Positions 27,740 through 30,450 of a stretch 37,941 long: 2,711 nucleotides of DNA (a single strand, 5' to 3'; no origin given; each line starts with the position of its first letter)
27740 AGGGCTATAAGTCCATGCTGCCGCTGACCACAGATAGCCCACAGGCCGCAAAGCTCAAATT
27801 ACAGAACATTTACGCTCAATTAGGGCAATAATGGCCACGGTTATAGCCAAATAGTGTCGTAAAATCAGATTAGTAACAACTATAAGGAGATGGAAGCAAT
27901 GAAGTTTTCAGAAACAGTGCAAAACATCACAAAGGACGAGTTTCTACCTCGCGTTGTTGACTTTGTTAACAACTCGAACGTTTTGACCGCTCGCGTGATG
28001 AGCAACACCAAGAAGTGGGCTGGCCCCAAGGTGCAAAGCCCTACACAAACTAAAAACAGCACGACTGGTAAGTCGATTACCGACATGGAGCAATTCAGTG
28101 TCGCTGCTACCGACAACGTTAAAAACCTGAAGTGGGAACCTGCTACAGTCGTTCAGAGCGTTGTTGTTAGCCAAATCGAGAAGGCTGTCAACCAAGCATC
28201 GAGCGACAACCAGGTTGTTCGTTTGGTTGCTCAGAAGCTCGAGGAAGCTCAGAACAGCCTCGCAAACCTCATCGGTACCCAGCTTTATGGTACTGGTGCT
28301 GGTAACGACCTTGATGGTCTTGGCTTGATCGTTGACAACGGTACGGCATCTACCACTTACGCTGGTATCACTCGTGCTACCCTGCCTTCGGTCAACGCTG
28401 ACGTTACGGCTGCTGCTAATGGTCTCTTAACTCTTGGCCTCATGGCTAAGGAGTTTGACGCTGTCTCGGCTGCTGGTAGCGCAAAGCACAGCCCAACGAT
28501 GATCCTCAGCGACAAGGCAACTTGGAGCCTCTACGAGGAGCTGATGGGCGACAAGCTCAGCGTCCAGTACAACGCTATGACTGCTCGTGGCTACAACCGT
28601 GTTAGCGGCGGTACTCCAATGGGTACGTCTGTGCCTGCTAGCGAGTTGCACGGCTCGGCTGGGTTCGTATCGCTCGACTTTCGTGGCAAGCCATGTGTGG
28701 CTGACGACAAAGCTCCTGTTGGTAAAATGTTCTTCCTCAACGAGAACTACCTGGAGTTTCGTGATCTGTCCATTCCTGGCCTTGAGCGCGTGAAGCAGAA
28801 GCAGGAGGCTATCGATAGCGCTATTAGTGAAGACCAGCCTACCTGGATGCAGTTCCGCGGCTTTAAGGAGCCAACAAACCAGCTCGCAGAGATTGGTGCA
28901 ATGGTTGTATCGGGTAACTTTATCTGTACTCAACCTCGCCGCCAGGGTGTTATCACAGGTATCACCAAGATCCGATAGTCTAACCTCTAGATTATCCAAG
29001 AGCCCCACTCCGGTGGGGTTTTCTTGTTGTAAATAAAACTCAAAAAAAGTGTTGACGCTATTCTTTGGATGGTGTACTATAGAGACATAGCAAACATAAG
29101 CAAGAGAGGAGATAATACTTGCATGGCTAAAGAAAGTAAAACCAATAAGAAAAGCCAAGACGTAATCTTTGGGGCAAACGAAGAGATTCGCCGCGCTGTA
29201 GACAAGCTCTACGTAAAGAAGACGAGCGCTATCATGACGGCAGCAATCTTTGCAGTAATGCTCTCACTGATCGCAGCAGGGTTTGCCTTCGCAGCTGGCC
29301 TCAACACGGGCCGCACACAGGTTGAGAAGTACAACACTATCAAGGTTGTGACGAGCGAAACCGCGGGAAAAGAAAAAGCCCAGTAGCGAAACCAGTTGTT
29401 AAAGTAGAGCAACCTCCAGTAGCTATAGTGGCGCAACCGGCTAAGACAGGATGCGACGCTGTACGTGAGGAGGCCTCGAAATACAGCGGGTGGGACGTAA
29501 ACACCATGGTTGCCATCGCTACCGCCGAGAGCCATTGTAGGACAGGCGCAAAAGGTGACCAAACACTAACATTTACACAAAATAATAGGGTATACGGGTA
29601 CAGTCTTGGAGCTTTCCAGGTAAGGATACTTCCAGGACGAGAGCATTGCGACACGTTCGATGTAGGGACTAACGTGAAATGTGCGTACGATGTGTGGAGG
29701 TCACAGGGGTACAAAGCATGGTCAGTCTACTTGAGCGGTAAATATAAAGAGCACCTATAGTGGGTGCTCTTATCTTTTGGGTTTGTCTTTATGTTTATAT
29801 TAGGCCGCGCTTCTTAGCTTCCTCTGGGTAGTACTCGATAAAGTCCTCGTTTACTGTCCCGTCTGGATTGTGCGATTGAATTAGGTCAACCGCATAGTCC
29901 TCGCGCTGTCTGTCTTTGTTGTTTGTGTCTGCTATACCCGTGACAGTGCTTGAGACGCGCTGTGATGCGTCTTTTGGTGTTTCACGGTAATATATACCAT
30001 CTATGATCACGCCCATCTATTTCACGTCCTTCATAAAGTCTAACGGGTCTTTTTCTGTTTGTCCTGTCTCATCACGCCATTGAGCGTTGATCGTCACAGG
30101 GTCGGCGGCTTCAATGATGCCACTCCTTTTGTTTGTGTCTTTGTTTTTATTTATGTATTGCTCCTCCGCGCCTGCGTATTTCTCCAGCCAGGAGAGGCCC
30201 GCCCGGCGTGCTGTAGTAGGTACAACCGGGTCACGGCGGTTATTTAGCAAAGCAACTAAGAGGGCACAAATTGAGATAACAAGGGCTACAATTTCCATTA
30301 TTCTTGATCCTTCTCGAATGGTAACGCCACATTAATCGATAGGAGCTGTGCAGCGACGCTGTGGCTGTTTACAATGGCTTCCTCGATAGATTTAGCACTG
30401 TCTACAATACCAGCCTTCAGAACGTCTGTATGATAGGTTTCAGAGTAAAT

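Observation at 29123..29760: Candidate -1 programmed frameshift fusing a signal-anchor protein to an Rpf/SLT-like transglycosylase domain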

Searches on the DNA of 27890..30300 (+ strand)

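Call 9: search_dna_similar(query=window:27890-30300:+, collection=phages, mode=distant)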
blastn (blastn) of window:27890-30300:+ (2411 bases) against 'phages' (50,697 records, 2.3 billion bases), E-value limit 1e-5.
No match.
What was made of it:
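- Tried and rejected: No match (call 9).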

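Call 61: search_rna_families(source=window, start=29000, end=29900, threshold=evalue, max_evalue=1)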
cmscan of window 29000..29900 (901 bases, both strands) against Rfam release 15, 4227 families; matches with E-value up to 1: 2.
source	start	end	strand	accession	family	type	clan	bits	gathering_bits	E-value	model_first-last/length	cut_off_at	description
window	29000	29022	+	RF00195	RsmY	Gene; sRNA;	CL00106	18.5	57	0.044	99-121/121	5'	RsmY RNA family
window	29000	29024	+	RF01400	istR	Gene; antitoxin;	-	17.9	45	0.57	106-130/130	5'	istR Hfq binding RNA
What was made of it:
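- Tried and rejected: Only terminator-like noise (call 61).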

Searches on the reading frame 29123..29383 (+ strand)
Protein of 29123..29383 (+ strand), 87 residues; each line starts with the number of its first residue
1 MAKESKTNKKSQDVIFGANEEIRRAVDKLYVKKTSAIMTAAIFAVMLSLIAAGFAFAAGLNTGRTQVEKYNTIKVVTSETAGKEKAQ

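Call 6: search_protein_families(library=pfam, proteins=[window:29123-29383:+], max_evalue=1)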
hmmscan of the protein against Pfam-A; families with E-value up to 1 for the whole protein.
seq(87 aa): 1 family
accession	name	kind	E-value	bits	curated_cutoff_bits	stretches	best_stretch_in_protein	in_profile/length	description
PF10661.14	EssA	-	0.014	15.7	24.1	1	3-57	86-142/147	WXG100 protein secretion system (Wss), protein EssA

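Call 7: search_protein_families(library=phrogs, proteins=[window:29123-29383:+], max_evalue=1)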
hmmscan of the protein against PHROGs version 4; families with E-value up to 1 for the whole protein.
seq(87 aa): 2 families
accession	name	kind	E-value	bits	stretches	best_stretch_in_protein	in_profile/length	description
phrog_37724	-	unknown function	0.065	14.5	1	26-61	7-42/72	-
phrog_16176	-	unknown function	0.12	12.1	1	5-84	333-409/477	-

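Call 63: find_homologous_proteins(query=window:29123-29383:+, max_evalue=0.01)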
Query seq(87 aa) (87 aa): 6 proteins with E <= 0.01 among 10 candidates.
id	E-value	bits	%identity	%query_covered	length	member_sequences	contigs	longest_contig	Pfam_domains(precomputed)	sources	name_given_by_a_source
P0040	1.7e-43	163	95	100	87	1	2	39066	-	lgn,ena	-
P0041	7.0e-43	161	97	100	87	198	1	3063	-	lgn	-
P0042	1.2e-42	160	92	100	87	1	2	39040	-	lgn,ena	-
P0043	4.9e-42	158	97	100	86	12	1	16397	-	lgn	-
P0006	9.5e-18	82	94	56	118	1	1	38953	-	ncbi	-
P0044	5.4e-17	79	98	51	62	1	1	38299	-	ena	-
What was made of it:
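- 29123..29386 (+): ORF1, the zero-frame product. An 87-aa bitopic membrane protein with a basic N-terminus and a short external tail ending ..............*. Database homologues are all 86-87 aa, and one cluster holds 198 member sequences (call 63).
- ORF1 is called as 86-87 aa in clusters totalling more than 200 sequences (call 63).
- Tried and rejected: Only near-identical 86-87-aa proteins were returned (call 63).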

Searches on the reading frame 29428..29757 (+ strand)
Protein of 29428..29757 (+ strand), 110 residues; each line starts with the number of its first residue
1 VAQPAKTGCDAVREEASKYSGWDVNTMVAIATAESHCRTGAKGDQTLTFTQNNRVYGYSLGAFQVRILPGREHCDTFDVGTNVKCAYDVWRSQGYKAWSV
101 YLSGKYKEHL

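Call 6: search_protein_families(library=pfam, proteins=[window:29428-29757:+], max_evalue=1)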
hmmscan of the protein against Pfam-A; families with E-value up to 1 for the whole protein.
seq(110 aa): 3 families
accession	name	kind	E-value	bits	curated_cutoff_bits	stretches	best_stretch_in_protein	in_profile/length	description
PF18896.5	SLT_3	-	2.2e-10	41.3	27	1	20-99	10-88/89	Lysozyme like domain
PF16946.11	Porin_OmpG_1_2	-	0.087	12.5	23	1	20-94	104-177/294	OMPG-porin 1 family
PF00062.25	Lys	-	0.14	12.8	27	1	74-101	79-109/123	C-type lysozyme/alpha-lactalbumin family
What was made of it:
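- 29449..29760 (+): SLT_3 lysozyme-like domain in the -1 frame, fusion residues 110-212 plus the stop. It has four invariant Cys and an invariant Glu136 (AES motif). Pfam PF18896 at E=2e-10 (call 6).
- On Pfam SLT_3 (PF18896), lysozyme-like superfamily: 41.3 bits against a cut-off of 27, E=2.2e-10 (call 6).
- Checked: ORF2 matches Pfam SLT_3 (PF18896) at 41.3 bits against a cut-off of 27 (call 6).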

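Call 7: search_protein_families(library=phrogs, proteins=[window:29428-29757:+], max_evalue=1)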
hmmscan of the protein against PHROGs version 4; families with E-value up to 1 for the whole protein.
seq(110 aa): 0 families
